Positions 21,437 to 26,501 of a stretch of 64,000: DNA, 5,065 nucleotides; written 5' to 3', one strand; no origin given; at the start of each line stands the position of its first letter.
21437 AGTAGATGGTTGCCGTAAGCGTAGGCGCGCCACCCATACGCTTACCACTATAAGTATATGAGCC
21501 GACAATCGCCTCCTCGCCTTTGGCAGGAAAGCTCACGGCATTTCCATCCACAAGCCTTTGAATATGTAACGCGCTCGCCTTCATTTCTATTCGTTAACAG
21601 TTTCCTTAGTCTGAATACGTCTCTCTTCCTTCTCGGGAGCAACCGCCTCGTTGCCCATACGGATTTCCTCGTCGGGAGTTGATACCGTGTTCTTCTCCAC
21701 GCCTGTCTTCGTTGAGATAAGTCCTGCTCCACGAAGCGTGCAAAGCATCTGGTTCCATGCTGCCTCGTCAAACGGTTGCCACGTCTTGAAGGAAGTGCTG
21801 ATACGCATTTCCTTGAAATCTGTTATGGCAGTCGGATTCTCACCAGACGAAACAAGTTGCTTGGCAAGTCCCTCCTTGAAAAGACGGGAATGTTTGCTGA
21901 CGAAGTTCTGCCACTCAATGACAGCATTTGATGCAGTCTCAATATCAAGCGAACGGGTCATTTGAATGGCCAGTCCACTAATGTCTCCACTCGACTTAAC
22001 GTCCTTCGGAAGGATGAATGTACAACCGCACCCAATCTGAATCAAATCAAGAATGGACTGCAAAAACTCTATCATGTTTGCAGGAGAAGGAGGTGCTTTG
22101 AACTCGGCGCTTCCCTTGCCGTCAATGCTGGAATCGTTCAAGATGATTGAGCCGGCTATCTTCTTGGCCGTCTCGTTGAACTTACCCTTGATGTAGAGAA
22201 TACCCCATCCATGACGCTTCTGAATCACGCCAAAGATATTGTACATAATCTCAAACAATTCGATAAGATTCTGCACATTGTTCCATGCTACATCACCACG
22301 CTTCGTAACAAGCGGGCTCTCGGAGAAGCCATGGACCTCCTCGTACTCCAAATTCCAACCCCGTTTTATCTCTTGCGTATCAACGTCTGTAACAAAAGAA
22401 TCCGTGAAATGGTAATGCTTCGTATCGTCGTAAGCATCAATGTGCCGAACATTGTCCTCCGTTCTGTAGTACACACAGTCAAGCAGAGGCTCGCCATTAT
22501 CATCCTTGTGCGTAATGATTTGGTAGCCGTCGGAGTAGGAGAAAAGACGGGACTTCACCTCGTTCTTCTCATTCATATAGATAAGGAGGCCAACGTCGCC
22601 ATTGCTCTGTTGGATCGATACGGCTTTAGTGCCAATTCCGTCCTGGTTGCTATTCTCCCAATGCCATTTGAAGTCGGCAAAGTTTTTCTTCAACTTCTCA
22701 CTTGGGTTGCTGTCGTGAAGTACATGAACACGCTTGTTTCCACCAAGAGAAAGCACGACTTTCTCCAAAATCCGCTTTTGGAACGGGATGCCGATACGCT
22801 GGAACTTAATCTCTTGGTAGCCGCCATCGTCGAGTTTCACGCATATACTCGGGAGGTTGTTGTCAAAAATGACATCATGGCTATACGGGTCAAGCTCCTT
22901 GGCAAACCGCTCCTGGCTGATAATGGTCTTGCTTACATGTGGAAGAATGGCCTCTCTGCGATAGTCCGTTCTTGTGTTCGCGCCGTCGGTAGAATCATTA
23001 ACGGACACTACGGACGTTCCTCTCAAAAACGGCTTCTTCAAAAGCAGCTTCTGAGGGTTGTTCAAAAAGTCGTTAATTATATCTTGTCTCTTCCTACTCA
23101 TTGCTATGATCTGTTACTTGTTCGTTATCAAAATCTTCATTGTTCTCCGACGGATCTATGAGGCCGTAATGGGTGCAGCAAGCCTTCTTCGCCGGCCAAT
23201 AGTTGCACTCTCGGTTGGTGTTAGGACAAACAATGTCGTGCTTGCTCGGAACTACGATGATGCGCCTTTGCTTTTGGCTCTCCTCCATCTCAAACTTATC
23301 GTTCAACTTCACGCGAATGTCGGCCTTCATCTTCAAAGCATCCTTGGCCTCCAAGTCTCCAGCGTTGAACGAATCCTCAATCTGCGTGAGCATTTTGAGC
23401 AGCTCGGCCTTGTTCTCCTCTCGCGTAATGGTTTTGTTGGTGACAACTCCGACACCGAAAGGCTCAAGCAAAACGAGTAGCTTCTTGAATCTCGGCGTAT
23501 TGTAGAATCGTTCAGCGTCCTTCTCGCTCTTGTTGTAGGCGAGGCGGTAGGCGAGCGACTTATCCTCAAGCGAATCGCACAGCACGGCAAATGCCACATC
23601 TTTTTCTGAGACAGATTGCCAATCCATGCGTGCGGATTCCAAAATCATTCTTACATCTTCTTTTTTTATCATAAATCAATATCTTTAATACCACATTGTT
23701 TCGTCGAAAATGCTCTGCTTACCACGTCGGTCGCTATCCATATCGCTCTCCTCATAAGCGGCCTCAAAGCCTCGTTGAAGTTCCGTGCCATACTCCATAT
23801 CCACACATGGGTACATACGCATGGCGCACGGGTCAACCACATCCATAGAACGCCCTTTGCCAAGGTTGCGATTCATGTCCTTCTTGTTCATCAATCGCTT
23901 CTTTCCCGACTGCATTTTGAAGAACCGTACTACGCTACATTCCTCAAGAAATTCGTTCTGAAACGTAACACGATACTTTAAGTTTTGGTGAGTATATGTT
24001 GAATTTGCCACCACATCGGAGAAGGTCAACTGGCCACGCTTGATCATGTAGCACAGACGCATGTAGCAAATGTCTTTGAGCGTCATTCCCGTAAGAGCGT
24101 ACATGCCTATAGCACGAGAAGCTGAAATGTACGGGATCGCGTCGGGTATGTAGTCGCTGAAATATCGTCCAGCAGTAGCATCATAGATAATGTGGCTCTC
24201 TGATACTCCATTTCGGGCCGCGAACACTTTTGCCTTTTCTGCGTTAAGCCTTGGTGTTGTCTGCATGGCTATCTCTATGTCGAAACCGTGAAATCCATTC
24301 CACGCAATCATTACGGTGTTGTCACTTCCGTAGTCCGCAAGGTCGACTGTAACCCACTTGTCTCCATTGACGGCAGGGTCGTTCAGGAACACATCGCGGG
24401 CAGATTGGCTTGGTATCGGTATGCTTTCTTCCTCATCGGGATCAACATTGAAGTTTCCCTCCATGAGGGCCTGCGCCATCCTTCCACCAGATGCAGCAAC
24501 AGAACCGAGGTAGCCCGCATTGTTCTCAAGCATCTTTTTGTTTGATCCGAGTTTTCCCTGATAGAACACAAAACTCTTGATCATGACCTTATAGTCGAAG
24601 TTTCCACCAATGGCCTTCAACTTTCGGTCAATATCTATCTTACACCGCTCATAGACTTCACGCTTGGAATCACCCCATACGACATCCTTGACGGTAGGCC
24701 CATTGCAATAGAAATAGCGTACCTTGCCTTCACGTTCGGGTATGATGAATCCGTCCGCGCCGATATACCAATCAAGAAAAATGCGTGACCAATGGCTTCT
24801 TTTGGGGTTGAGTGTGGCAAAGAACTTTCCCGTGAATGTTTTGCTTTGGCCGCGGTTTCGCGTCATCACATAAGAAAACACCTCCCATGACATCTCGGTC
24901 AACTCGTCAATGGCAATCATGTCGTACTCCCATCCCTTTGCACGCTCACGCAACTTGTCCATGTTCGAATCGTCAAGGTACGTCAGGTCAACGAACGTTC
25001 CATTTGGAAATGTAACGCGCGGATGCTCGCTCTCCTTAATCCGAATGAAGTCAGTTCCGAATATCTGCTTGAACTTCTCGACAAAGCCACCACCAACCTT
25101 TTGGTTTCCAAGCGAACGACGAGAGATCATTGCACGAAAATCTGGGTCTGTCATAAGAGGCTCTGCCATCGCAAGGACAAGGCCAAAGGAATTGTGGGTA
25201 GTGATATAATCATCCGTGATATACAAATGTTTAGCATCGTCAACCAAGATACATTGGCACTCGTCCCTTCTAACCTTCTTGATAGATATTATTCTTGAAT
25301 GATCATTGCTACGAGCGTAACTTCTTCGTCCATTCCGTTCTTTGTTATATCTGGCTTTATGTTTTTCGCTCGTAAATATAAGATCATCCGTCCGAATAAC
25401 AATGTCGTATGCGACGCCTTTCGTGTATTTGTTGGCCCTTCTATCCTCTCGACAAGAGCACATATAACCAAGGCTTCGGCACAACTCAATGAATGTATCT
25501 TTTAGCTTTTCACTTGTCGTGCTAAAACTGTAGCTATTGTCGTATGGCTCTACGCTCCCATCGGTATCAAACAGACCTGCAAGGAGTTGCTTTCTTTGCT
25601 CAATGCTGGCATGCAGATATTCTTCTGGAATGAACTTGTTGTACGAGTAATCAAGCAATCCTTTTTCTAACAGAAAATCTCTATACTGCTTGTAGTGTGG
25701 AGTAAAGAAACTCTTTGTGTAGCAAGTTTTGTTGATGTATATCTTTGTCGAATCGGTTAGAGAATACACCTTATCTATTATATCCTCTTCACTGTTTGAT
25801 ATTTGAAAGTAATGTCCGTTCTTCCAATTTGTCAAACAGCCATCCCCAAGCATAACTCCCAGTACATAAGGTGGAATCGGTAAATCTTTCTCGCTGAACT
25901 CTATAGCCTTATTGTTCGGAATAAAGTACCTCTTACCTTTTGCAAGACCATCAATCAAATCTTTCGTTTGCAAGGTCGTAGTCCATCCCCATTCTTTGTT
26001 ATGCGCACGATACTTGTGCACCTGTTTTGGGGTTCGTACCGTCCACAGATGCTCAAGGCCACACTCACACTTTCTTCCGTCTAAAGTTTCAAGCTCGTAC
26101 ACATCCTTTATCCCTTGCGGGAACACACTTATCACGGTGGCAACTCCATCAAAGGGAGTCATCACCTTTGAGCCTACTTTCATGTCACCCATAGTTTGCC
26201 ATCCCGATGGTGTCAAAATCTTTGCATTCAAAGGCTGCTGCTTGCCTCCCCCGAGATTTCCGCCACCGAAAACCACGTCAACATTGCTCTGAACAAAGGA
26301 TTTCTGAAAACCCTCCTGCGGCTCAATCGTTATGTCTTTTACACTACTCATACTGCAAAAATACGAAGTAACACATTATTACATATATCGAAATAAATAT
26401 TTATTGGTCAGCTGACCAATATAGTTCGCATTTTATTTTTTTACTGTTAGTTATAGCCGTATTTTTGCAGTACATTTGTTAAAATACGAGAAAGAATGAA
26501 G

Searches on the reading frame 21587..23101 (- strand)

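Call 59: search_protein_families(library=phrogs, proteins=[window:21587-23101:-], max_evalue=0.00001)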
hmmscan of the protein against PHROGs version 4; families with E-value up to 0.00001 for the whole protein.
window:21587-23101:- (504 aa): 1 family
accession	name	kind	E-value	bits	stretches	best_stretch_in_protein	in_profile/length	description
phrog_64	-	head and packaging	5.5e-12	45.9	1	166-481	180-489/547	portal protein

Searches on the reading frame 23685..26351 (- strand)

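Call 59: search_protein_families(library=phrogs, proteins=[window:23685-26351:-], max_evalue=0.00001)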
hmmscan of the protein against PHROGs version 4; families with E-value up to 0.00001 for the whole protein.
window:23685-26351:- (888 aa): 10 families
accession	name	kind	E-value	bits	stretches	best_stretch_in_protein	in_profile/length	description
phrog_19299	-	head and packaging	6.1e-50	171.4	1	34-388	28-386/702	terminase large subunit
phrog_979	-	head and packaging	1.9e-44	153.4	1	389-641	181-413/642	terminase large subunit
phrog_36964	-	head and packaging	6.8e-24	84.9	1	36-388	90-435/890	terminase large subunit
phrog_9526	-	head and packaging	1.4e-22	81.4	1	399-619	49-255/280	terminase large subunit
phrog_15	-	head and packaging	2.6e-21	76.7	1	23-279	64-320/1330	terminase large subunit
phrog_50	-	DNA, RNA and nucleotide metabolism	1.2e-17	65.2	1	26-199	76-232/570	DnaC-like helicase loader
phrog_510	-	DNA, RNA and nucleotide metabolism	8.6e-17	62.1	1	31-275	398-634/667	DNA primase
phrog_30356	-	DNA, RNA and nucleotide metabolism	2.4e-09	36.8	1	34-268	381-600/823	helicase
phrog_4645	-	DNA, RNA and nucleotide metabolism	1e-07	32.5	1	161-291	110-246/308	endonuclease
phrog_25611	-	DNA, RNA and nucleotide metabolism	4e-06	26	1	175-299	464-590/978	anaerobic ribonucleoside reductase large subunit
